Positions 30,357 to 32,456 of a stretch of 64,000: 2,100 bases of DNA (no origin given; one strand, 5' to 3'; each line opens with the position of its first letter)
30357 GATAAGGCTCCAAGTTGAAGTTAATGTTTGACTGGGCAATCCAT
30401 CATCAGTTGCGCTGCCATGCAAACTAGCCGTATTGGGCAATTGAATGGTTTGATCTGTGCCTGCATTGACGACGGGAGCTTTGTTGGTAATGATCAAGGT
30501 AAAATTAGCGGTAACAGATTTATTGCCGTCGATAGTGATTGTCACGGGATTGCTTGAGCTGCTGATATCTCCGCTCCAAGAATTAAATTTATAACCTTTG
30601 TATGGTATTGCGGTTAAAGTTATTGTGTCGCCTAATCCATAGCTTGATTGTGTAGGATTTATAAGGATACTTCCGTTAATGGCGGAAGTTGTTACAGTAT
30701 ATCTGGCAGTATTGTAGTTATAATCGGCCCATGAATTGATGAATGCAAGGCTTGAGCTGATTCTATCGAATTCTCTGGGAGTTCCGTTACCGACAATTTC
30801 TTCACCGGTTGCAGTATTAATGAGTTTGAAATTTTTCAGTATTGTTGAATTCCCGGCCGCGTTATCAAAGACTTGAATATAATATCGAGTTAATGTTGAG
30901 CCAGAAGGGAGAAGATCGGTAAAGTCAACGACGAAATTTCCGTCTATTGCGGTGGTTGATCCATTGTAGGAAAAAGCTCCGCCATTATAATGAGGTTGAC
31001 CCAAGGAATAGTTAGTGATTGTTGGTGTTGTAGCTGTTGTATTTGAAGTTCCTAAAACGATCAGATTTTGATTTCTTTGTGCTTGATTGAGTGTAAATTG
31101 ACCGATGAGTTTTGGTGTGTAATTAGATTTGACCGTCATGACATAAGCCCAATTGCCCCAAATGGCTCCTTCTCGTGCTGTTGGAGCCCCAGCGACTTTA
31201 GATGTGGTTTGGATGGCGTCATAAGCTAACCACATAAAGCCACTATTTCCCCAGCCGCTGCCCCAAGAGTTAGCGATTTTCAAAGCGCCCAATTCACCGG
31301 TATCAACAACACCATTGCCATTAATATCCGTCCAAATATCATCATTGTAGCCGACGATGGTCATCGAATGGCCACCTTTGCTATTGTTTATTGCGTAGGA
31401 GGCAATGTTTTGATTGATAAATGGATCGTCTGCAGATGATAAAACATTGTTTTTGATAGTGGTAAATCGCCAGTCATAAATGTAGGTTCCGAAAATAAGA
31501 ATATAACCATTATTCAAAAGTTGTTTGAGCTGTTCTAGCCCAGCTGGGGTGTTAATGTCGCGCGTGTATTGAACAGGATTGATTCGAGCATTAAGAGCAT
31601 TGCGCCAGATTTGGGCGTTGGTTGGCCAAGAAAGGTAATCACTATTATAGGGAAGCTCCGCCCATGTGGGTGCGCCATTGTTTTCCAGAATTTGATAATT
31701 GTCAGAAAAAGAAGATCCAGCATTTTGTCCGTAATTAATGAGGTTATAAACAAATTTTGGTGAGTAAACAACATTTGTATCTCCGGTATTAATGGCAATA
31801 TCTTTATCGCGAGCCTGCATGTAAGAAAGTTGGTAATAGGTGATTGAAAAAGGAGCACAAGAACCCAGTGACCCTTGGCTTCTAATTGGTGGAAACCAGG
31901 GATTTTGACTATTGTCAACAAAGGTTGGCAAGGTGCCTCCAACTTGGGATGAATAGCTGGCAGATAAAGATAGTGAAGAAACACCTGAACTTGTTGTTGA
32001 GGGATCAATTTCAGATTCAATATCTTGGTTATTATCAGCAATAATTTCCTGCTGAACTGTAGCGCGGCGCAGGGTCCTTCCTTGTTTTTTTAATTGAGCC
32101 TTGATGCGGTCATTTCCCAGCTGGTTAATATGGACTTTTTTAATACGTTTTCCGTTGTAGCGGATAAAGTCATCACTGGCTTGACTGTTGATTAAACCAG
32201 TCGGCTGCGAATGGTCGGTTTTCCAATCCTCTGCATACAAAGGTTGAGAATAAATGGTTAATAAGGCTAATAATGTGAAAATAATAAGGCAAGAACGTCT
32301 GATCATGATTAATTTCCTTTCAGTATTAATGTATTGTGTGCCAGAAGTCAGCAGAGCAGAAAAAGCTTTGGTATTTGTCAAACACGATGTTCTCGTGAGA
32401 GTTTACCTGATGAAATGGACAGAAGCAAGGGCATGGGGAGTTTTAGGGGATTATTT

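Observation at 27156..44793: Two large secreted proteases placed back-to-back with a complete-looking T2SS/T4P-hybrid operon: candidate dedicated protease-export (attack/foraging) module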

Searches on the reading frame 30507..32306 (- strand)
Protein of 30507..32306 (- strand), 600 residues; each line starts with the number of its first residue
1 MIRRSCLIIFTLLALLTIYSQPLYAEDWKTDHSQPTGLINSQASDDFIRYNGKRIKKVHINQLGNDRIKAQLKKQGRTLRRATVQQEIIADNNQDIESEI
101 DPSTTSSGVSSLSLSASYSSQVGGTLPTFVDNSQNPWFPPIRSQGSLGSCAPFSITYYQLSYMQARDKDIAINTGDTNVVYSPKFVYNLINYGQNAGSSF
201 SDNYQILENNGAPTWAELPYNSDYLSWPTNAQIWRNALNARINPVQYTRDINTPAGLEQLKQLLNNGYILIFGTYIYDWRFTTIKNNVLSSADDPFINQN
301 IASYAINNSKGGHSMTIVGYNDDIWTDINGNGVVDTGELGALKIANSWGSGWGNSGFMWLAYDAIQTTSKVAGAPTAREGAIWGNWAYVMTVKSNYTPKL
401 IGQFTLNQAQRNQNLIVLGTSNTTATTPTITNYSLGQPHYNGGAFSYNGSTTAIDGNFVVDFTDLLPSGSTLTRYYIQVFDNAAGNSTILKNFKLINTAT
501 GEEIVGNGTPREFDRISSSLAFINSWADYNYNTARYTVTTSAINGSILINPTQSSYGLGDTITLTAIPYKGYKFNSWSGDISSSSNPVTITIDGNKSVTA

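Call 20: find_homologous_proteins(query=window:30507-32306:-, max_evalue=0.00001)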
Query window:30507-32306:- (600 aa): 459 proteins with E <= 0.00001 among 8000 candidates; the best 120 are listed.
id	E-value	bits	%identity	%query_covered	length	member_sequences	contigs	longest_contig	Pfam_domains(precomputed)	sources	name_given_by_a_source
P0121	1.2e-141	491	50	80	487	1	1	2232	PF00112.30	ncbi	ncbi:MAG: C1 family peptidase, partial [Candidatus Omnitrophota bacterium]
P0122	3.8e-141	490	43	93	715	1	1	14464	PF00112.30,PF00801.27,PF18911.7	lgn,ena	-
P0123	7.2e-135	469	48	79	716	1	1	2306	PF00112.30,PF22352.3,PF00801.27,PF18911.7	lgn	-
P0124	1.2e-132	461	43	92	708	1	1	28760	PF00112.30,PF00801.27,PF18911.7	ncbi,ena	-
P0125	2.5e-130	454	49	80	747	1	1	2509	PF00112.30,PF00801.27,PF00041.28,PF18911.7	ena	-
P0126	4.1e-126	440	44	84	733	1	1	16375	PF00801.27,PF18911.7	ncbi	-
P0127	6.7e-124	433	42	82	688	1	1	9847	PF00112.30,PF00801.27,PF00404.25,PF18911.7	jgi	-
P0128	6.9e-124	433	42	78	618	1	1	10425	PF00404.25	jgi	jgi:C1A family cysteine protease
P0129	8.1e-123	429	45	79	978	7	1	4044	PF00112.30,PF01833.31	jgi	-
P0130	5.9e-122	426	43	83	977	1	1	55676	PF00112.30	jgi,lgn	jgi:C1A family cysteine protease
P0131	1.0e-121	425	44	81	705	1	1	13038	PF00112.30,PF22352.3,PF00801.27,PF18911.7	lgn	-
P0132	1.1e-121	425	41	93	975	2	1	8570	-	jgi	jgi:C1A family cysteine protease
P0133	1.2e-121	425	41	88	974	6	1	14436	PF01833.31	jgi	jgi:hypothetical protein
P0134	1.4e-121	425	43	85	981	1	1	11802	PF00112.30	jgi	jgi:hypothetical protein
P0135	1.6e-121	425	43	84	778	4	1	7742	PF00112.30,PF01833.31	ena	-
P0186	2.3e-111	391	42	75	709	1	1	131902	PF00112.30,PF00801.27,PF18911.7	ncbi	-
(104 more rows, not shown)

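Call 22: find_related_loci(query=A2, collection=metagenome_contigs, flank=10000)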
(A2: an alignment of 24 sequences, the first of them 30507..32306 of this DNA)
Query A2 (600 aa) in metagenome_contigs; peptide patterns used: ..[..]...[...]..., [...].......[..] (x = any residue, [..] = any of these).
521 stretches matched a pattern; 334 encode a relative of the query (tblastn E <= 1e-3); the best 80 are kept; 80 distinct loci.
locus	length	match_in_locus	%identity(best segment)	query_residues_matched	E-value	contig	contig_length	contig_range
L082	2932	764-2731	45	35-600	1e-155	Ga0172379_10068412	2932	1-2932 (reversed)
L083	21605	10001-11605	42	3-551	2e-138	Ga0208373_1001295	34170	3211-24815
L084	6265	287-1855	42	12-550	3e-128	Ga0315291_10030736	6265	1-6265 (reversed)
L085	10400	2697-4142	44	26-514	2e-127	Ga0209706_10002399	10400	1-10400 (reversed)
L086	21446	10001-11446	44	26-514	1e-127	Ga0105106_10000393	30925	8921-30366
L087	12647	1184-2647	44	29-532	9e-127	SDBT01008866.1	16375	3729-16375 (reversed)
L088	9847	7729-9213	42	8-500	2e-126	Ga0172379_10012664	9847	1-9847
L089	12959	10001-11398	44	45-514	3e-131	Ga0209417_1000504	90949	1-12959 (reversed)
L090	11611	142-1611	43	35-536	6e-123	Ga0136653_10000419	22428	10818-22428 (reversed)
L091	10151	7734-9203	43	35-536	5e-123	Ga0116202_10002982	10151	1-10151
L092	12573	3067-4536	43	35-536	5e-123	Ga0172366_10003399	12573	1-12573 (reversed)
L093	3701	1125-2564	42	34-531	3e-126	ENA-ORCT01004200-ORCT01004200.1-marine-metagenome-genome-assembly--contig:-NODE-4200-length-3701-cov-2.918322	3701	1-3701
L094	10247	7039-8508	43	35-536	6e-123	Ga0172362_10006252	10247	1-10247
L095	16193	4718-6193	44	3-500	3e-122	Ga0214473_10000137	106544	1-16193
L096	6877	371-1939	41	1-536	4e-122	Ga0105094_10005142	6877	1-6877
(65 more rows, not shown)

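Call 27: find_encoding_contigs(protein=P0124, flank=10000, max_places=3)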
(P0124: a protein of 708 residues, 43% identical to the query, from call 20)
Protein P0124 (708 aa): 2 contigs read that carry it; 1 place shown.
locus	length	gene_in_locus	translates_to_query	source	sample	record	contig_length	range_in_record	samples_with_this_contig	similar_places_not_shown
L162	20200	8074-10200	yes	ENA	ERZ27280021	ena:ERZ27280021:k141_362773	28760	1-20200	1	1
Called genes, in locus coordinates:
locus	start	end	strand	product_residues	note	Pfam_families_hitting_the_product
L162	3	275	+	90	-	?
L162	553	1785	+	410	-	-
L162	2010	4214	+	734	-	PF09371:Tex_N, PF22706:Tex_central_region, PF16921:Tex_YqgF, PF14639:YqgF (weak), PF14635:HHH_7, PF12836:HHH_3, PF17674:HHH_9, PF00575:S1, +1 more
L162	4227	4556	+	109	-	PF04342:DMT_6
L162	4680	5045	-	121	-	-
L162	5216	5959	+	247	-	PF01171:ATP_bind_3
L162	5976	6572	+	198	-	PF06041:DUF924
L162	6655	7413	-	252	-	PF07589:PEP_exosort_dom (weak)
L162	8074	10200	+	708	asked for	PF00112:Peptidase_C1 (faint), PF00801:PKD, PF18911:PKD_4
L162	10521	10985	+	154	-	-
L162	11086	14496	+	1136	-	PF05977:MFS_3, PF07690:MFS_1, PF01553:Acyltransferase, PF00501:AMP-binding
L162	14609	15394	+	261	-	PF02129:Peptidase_S15 (weak), PF20434:BD-FAE (faint), PF00561:Abhydrolase_1, PF12146:Hydrolase_4 (weak), PF12697:Abhydrolase_6, PF03959:FSH1 (weak), PF12146:Hydrolase_4 (weak)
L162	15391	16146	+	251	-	PF00132:Hexapep, PF14602:Hexapep_2 (weak)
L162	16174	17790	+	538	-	PF01293:PEPCK_ATP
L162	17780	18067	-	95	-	-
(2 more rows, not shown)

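Call 28: find_encoding_contigs(protein=P0122, flank=10000, max_places=3)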
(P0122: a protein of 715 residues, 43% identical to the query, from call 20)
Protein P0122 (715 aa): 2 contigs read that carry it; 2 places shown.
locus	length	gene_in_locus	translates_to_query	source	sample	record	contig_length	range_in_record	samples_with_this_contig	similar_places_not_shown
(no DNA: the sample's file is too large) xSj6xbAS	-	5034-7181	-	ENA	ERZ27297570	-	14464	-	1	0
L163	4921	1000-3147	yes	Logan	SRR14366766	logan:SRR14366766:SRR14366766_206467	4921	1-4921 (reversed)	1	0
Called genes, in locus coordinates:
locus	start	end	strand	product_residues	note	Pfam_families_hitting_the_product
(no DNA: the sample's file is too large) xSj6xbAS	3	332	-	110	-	?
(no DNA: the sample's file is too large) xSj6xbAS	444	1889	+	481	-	PF00083:Sugar_tr, PF07690:MFS_1, PF00083:Sugar_tr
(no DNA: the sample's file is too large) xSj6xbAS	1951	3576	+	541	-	PF00005:ABC_tran, PF02463:SMC_N (faint), PF13304:AAA_21 (faint), PF12848:ABC_tran_Xtn, PF00005:ABC_tran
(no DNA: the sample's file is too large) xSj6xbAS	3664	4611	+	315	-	PF10672:Methyltrans_SAM, PF03602:Cons_hypoth95 (weak)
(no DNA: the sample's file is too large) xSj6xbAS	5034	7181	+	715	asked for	PF00112:Peptidase_C1 (weak), PF00801:PKD, PF18911:PKD_4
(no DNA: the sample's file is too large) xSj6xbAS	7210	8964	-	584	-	PF02518:HATPase_c, PF13589:HATPase_c_3, PF01119:DNA_mis_repair, PF08676:MutL_C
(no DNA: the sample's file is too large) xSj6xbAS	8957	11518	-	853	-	PF01624:MutS_I, PF05188:MutS_II, PF05192:MutS_III, PF05190:MutS_IV, PF00488:MutS_V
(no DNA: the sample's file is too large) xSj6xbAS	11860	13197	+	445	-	PF00437:T2SSE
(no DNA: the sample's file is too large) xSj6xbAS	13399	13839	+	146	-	PF00383:dCMP_cyt_deam_1, PF14437:MafB19-deam, PF14439:Bd3614-deam (weak)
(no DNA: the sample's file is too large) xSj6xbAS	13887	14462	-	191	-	?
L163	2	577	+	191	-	?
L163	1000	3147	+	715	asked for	PF00112:Peptidase_C1 (weak), PF00801:PKD, PF18911:PKD_4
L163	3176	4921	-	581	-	?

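Call 52: search_solved_structures(query=window:30507-32306:-, max_evalue=0.001)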
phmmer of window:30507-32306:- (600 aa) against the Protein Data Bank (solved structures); distinct sequences matched with E-value up to 0.001: 1.
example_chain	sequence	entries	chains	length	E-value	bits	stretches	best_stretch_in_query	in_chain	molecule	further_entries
3ois_A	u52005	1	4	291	0.00034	22.4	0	126-369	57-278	Cysteine protease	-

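Call 61: find_encoding_contigs(protein=P0186, flank=6000, max_places=2)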
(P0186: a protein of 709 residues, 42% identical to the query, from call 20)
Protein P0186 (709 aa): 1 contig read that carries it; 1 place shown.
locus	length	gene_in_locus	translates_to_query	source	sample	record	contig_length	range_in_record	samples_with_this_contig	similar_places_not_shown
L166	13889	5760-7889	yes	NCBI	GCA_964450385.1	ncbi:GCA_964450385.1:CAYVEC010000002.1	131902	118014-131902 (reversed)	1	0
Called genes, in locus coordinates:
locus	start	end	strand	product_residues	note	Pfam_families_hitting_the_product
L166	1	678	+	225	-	?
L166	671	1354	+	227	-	PF25967:RND-MFP_C (weak), PF25989:YknX_C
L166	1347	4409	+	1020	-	PF00873:ACR_tran, PF03176:MMPL (weak)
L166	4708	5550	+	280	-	PF07589:PEP_exosort_dom (weak)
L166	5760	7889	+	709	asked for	PF00112:Peptidase_C1 (weak), PF00801:PKD, PF18911:PKD_4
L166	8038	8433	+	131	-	-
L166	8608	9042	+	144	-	PF00436:SSB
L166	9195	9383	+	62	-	PF01679:Pmp3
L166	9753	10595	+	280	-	PF13480:Acetyltransf_6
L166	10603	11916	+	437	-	PF13535:ATP-grasp_4 (weak)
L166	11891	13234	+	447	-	PF00278:Orn_DAP_Arg_deC (weak), PF02784:Orn_Arg_deC_N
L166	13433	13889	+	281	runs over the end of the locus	PF07589:PEP_exosort_dom (faint)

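Call 62: find_encoding_contigs(protein=P0126, flank=10000, max_places=2)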
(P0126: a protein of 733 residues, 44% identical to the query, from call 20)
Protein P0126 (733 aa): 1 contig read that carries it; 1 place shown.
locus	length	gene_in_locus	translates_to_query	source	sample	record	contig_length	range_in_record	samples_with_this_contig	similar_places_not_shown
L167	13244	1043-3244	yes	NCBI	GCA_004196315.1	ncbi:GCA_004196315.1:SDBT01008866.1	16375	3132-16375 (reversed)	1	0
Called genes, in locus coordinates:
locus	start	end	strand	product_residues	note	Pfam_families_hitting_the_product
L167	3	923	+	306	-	?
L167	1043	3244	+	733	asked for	PF00801:PKD, PF18911:PKD_4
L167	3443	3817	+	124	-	PF00072:Response_reg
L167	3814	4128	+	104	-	-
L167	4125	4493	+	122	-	PF00072:Response_reg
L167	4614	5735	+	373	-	PF12917:YfbR-like, PF13023:HD_3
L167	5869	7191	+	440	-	PF03631:Virul_fac_BrkB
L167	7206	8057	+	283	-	PF05170:AsmA, PF05359:DUF748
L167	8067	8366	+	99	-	-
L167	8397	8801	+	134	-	PF04186:FxsA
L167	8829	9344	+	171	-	-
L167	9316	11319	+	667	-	PF13116:YhdP (faint)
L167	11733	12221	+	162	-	PF00160:Pro_isomerase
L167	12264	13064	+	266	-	PF00149:Metallophos, PF12850:Metallophos_2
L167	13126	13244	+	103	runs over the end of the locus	-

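Call 70: predict_structure(alignment_id=A2)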
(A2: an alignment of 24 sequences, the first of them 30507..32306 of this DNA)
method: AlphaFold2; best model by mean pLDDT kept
length: 600 residues; sequences in the alignment: 24
mean_pLDDT: 77.9   pTM: 0.78
mean pLDDT of the five models: 77.9, 76.1, 75.5, 75.3, 73.8
residues with pLDDT >= 90: 248; 70-90: 196; 50-70: 46; < 50: 110
segments of 3 or more residues with pLDDT < 50: 20-35, 80-86, 104-123, 534-600
pLDDT, mean of each block of 10 residues (from residue 1): 80 70 33 57 84 88 91 74 52 80 47 40 72 97 85 96 95 94 89 79 91 94 85 94 93 93 97 90 90 90 78 93 93 91 92 90 91 84 93 90 92 85 86 60 80 92 83 90 79 93 92 67 89 42 32 35 40 39 41 37
secondary structure, 60 per line:
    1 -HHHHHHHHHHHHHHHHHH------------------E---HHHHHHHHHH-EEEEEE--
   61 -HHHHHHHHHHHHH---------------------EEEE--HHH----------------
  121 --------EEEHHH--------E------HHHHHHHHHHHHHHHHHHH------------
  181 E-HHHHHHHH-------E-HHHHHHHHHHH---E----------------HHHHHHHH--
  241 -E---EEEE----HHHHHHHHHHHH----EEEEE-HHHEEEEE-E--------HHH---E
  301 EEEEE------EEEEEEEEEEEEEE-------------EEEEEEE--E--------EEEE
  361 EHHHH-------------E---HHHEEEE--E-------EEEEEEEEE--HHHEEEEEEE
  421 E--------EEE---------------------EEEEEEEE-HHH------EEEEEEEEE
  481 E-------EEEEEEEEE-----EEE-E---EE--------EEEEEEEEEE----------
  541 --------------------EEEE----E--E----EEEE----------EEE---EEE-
elements in order: H2-19 H42-51 E53-58 H62-74 E96-99 E129-131 H150-168 H183-190 H200-210 H231-238 E246-249 H254-265 E270-274 E279-283 E300-305 E312-325 E339-345 E357-361 H362-365 E386-389 E400-408 E414-421 E430-432 E454-461 E472-481 E489-497 E503-505 E521-530 E561-564 E577-580 E591-593 E597-599

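Call 72: fold_search(model_id=the predicted structure, library=pdb)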
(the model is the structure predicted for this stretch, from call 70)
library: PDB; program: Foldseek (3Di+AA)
matches with E <= 10: 740; with E <= 0.001: 253
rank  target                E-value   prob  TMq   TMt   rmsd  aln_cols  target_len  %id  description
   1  3ois_A                1.1e-10  1.00  0.29  0.62   6.7       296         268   20  Crystal Structure Xylellain, a cysteine protease from Xylella fastidiosa (released 2011-08-03)
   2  3ois_B                2.8e-10  1.00  0.28  0.60   7.4       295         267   20  Crystal Structure Xylellain, a cysteine protease from Xylella fastidiosa (released 2011-08-03)
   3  6jd8                  4.0e-10  1.00  0.29  0.54   6.3       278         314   16  Structure of a proline specific mutant of human cathepsin L (released 2020-02-05)
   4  7pck_A                5.7e-10  1.00  0.30  0.54   5.6       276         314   15  CRYSTAL STRUCTURE OF WILD TYPE HUMAN PROCATHEPSIN K (released 1999-10-25)
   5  7pck_B                8.1e-10  1.00  0.30  0.55   5.8       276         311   16  CRYSTAL STRUCTURE OF WILD TYPE HUMAN PROCATHEPSIN K (released 1999-10-25)
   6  2o6x                  2.3e-09  1.00  0.28  0.52   6.7       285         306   15  Crystal Structure of ProCathepsin L1 from Fasciola hepatica (released 2007-12-18)
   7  5vcn_A                3.5e-09  1.00  0.30  0.74   4.9       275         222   15  THE CRYSTAL STRUCTURE OF DER P 1 ALLERGEN COMPLEXED WITH FAB FRAGMENT OF MAB 5H8 (released 2017-04-26)
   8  2xu3                  3.7e-09  1.00  0.29  0.74   7.0       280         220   16  CATHEPSIN L WITH A NITRILE INHIBITOR (released 2011-01-12)
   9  7pck_D                4.1e-09  1.00  0.29  0.56   5.6       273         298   15  CRYSTAL STRUCTURE OF WILD TYPE HUMAN PROCATHEPSIN K (released 1999-10-25)
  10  1cs8                  4.4e-09  1.00  0.29  0.53   7.0       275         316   16  CRYSTAL STRUCTURE OF PROCATHEPSIN L (released 1999-08-23)
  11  1cjl                  4.9e-09  1.00  0.29  0.54   6.8       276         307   16  CRYSTAL STRUCTURE OF A CYSTEINE PROTEASE PROFORM (released 1997-08-12)
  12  8z78_B                5.5e-09  1.00  0.28  0.73   6.6       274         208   15  Crystal structure of Procerain-B from Calotropis gigantea with glycerol (released 2025-04-23)
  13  7pck_C                6.6e-09  1.00  0.30  0.55   5.8       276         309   16  CRYSTAL STRUCTURE OF WILD TYPE HUMAN PROCATHEPSIN K (released 1999-10-25)
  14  9g6a_B                6.6e-09  1.00  0.28  0.71   7.8       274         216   16  Peptide-Small Molecule Hybrids as Novel Selective Irreversible Cathepsin-K Inhibitors in Primary Osteoclasts and Human (released 2025-07-30)
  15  8iui_A                7.0e-09  1.00  0.29  0.73   7.1       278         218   17  Crystal structure of silkworm fibroinase complexed with E-64 (released 2024-04-03)
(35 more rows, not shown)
